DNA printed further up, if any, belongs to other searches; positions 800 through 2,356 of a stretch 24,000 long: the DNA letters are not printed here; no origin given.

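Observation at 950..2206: Metal ABC permease fused to a DtxR-family repressor domain (YtgCR-like architecture) outside Chlamydia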

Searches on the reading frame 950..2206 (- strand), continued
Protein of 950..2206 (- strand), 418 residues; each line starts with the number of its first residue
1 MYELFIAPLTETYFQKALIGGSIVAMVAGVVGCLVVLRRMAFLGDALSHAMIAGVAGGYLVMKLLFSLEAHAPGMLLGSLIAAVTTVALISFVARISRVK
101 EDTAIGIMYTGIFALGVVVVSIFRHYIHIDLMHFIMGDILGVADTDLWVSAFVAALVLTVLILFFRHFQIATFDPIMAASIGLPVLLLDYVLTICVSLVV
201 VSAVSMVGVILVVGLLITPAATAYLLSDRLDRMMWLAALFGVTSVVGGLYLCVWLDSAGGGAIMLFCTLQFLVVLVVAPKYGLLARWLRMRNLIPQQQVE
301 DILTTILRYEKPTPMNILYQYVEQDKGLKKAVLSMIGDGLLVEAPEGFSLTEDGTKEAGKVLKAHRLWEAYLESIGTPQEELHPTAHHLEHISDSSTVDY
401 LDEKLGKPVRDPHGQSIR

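Call 47: find_encoding_contigs(protein=P0007, flank=3500, max_places=2)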
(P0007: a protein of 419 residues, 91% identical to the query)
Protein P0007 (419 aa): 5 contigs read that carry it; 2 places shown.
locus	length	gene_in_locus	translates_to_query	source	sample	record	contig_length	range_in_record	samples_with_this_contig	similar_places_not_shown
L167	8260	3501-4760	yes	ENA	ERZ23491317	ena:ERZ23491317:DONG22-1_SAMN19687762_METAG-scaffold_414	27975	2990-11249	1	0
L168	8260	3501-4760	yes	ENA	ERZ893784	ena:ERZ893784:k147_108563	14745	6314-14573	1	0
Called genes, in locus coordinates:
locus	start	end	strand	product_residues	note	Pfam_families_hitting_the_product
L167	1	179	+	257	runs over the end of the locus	PF14451:Ub-Mut7C, PF01927:Mut7-C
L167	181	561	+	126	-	PF04430:DUF498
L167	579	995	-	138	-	PF00571:CBS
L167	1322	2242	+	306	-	PF01297:ZnuA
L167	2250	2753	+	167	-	-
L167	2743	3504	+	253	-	PF00005:ABC_tran, PF02463:SMC_N (faint), PF13304:AAA_21 (faint)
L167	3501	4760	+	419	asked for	PF00950:ABC-3, PF01032:FecCD, PF02742:Fe_dep_repr_C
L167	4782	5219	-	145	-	PF09055:Sod_Ni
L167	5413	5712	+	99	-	PF13187:Fer4_9 (faint), PF14697:Fer4_21 (faint), PF12797:Fer4_2 (faint), PF00037:Fer4 (weak), PF12837:Fer4_6 (weak), PF13237:Fer4_10, PF12838:Fer4_7, PF13484:Fer4_16 (faint)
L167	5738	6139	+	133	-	PF00293:NUDIX, PF14815:NUDIX_4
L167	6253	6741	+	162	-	PF02915:Rubrerythrin, PF09537:DUF2383 (faint)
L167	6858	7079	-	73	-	-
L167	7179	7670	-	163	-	PF02915:Rubrerythrin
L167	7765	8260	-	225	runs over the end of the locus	PF02230:Abhydrolase_2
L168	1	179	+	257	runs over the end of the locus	PF14451:Ub-Mut7C, PF01927:Mut7-C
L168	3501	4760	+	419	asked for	PF00950:ABC-3, PF01032:FecCD, PF02742:Fe_dep_repr_C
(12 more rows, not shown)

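Call 49: predict_structure(alignment_id=A2)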
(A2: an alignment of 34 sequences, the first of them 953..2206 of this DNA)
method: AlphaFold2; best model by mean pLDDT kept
length: 418 residues; sequences in the alignment: 34
mean_pLDDT: 76.1   pTM: 0.62
mean pLDDT of the five models: 76.1, 72.0, 70.5, 70.1, 67.8
residues with pLDDT >= 90: 3; 70-90: 315; 50-70: 99; < 50: 1
segments of 3 or more residues with pLDDT < 50: none
pLDDT, mean of each block of 10 residues (from residue 1): 71 82 85 71 65 75 78 80 78 63 62 69 69 62 76 85 77 61 69 74 72 80 78 87 88 77 83 75 62 72 84 84 76 83 86 83 83 83 80 72 80 72
secondary structure, 60 per line:
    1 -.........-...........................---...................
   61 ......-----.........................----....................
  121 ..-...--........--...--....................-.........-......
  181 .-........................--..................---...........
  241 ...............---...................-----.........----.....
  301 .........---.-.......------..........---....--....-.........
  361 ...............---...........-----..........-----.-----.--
elements in order: H2-10 H12-38 H42-66 H72-96 H101-122 H129-136 H144-163 H165-173 H175-181 H183-206 H209-226 H230-255 H259-277 H283-291 H296-309 H315-321 H328-337 E341-344 E347-350 H352-375 H379-389 H395-404

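Call 54: fold_search(model_id=the predicted structure, library=pdb)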
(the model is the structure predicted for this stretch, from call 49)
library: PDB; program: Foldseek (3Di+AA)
matches with E <= 10: 627; with E <= 0.001: 33
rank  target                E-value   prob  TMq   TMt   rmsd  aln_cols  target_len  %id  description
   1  7kyp_N                1.4e-14  1.00  0.46  0.69   9.1       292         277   36  PsaBC from Streptococcus pneumoniae in complex with Fab (released 2021-08-25)
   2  7kyp_J                1.4e-14  1.00  0.46  0.68   8.9       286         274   35  PsaBC from Streptococcus pneumoniae in complex with Fab (released 2021-08-25)
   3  7kyp_B                1.7e-14  1.00  0.47  0.69   9.1       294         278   36  PsaBC from Streptococcus pneumoniae in complex with Fab (released 2021-08-25)
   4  7kyp_H                2.4e-14  1.00  0.46  0.69   8.9       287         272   35  PsaBC from Streptococcus pneumoniae in complex with Fab (released 2021-08-25)
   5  7kyp_F                3.5e-14  1.00  0.47  0.66   9.2       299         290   35  PsaBC from Streptococcus pneumoniae in complex with Fab (released 2021-08-25)
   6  7kyp_P                4.3e-14  1.00  0.45  0.68   8.8       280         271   35  PsaBC from Streptococcus pneumoniae in complex with Fab (released 2021-08-25)
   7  7kyp_D                4.7e-14  1.00  0.46  0.69   8.8       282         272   36  PsaBC from Streptococcus pneumoniae in complex with Fab (released 2021-08-25)
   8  7kyo_C                9.6e-14  1.00  0.43  0.68   8.9       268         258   36  PsaBC from Streptococcus pneumoniae in complex with Fab (released 2021-08-25)
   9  8pvt_B                2.6e-05  1.00  0.28  0.80   2.3       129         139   29  Manganese-dependent transcriptional repressor DR2539 complexed with cadmium (SAD 7 keV) (released 2024-05-08)
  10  8pvz_B                7.0e-05  1.00  0.28  0.79   2.4       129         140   29  Manganese-dependent transcriptional repressor DR2539 complexed with cadmium (released 2024-05-08)
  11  8pw0_A                1.1e-04  1.00  0.28  0.82   2.3       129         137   28  Manganese-dependent transcriptional repressor DR2539 complexed with manganese and bound to dr1709 promotor (released 2024-05-08)
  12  2x4h_B                1.4e-04  1.00  0.25  0.69   3.5       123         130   25  Crystal Structure of the hypothetical protein SSo2273 from Sulfolobus solfataricus (released 2010-07-21)
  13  8pvt_A                1.8e-04  1.00  0.27  0.80   2.3       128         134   26  Manganese-dependent transcriptional repressor DR2539 complexed with cadmium (SAD 7 keV) (released 2024-05-08)
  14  2it0_C                2.5e-04  1.00  0.27  0.79   1.9       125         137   31  Crystal structure of a two-domain IdeR-DNA complex crystal form II (released 2007-02-13)
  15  2it0_A                2.6e-04  1.00  0.27  0.73   2.3       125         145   34  Crystal structure of a two-domain IdeR-DNA complex crystal form II (released 2007-02-13)
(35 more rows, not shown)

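Call 57: search_protein_families(library=pfam, proteins=[L001:4744-5247:+, L091:2651-3178:+], max_evalue=10)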
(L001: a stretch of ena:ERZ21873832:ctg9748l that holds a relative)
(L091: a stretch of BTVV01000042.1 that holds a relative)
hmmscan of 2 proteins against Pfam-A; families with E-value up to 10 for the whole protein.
L001:4744-5247:+ (168 aa): 4 families
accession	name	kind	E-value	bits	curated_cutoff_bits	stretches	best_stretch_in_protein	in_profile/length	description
PF17758.7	Prot_ATP_ID_OB_N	-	0.0023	18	23.4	1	102-140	17-55/62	Proteasomal ATPase OB N-terminal domain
PF12389.13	Peptidase_M73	-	0.064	13.5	22.5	1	12-50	19-56/196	Camelysin metallo-endopeptidase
PF04773.18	FecR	-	0.11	13.4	24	1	121-164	14-60/97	FecR protein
PF10355.14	Ytp1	-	0.16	11.6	25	1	12-88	114-174/276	Protein YTP1-like, C-terminal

L091:2651-3178:+ (176 aa): 2 families
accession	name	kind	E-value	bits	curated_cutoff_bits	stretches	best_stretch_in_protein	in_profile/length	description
PF20570.3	DUF6779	-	0.00083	20.4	28.1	1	1-59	1-55/108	Domain of unknown function (DUF6779)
PF06980.17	DUF1302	-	0.036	13.5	23.2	1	2-62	3-51/541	Protein of unknown function (DUF1302)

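Call 72: search_protein_families(library=pfam, proteins=[P0300], max_evalue=1)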
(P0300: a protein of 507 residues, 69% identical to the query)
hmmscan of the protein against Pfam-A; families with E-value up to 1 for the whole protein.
P0300 (507 aa): 5 families
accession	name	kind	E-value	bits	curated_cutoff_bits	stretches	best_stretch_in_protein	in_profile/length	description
PF00950.22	ABC-3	-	9.2e-60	202.8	20.1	1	16-281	3-257/258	ABC 3 transport family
PF02742.21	Fe_dep_repr_C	-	3.8e-24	84.9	27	1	357-425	1-70/70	Iron dependent repressor, metal binding and dimerisation domain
PF01032.23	FecCD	-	3.7e-12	46.4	26.5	1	56-259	76-285/311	FecCD transport family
PF25213.1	HVO_A0261_N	-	0.011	16.1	35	1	317-370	24-77/86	HVO_A0261 N-terminal domain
PF12802.13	MarR_2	-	0.15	12.7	27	1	305-350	9-54/61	MarR family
